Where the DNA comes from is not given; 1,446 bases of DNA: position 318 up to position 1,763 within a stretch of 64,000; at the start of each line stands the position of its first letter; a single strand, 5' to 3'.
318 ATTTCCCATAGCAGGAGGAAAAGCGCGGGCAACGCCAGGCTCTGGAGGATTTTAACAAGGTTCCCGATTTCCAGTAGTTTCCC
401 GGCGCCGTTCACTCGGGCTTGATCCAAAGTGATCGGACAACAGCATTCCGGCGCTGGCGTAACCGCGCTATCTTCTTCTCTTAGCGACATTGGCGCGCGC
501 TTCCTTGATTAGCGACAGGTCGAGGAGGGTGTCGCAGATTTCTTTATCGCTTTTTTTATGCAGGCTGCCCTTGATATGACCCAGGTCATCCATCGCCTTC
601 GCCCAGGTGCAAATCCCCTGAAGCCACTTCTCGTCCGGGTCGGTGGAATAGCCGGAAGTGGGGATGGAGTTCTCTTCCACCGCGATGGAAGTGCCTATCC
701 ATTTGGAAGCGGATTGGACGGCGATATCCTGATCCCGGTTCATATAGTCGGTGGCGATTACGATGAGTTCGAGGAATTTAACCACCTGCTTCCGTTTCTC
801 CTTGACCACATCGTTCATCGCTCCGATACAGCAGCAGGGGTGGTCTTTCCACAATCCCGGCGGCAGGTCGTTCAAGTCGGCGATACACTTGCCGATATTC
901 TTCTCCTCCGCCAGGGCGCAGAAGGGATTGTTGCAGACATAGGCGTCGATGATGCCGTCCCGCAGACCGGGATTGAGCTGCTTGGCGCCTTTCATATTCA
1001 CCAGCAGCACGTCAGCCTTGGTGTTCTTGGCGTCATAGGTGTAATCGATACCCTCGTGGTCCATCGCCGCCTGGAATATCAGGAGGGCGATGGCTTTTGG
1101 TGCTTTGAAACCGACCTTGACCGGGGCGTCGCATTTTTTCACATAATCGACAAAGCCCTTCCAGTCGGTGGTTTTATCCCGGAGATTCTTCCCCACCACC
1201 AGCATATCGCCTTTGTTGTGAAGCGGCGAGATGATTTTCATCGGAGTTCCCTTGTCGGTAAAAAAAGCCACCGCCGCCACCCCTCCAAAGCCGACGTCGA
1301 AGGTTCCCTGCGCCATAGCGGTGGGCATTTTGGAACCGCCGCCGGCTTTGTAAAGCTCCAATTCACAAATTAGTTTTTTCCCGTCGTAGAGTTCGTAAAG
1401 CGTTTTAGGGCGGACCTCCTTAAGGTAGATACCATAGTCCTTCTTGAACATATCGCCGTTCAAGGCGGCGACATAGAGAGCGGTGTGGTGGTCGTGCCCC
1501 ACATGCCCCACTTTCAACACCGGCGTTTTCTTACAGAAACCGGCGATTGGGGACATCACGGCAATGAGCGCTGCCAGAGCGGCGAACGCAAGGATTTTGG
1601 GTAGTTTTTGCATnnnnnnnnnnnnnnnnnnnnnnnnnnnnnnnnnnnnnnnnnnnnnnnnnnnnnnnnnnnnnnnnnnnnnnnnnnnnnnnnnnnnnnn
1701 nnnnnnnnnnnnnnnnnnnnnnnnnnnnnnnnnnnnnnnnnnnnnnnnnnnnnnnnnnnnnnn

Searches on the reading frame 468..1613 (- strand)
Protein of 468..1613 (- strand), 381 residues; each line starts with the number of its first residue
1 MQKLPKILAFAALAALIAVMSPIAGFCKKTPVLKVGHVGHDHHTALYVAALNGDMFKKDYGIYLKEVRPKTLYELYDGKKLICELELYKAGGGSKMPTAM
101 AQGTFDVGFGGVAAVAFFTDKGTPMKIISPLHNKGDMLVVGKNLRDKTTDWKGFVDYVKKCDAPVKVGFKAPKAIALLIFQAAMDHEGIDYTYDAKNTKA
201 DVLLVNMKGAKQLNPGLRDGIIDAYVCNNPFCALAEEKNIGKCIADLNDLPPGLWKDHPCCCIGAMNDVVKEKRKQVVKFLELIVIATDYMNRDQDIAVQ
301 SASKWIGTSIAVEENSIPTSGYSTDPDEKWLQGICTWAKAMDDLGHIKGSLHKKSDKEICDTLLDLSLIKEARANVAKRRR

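Call 65: search_protein_families(library=pfam, proteins=[window:468-1613:-], max_evalue=0.00001)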
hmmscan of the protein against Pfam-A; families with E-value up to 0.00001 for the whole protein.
window:468-1613:- (381 aa): 1 family
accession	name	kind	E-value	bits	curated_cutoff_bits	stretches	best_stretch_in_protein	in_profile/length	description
PF13379.11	NMT1_2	-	1.5e-25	90.9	24.7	1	30-298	5-244/252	NMT1-like family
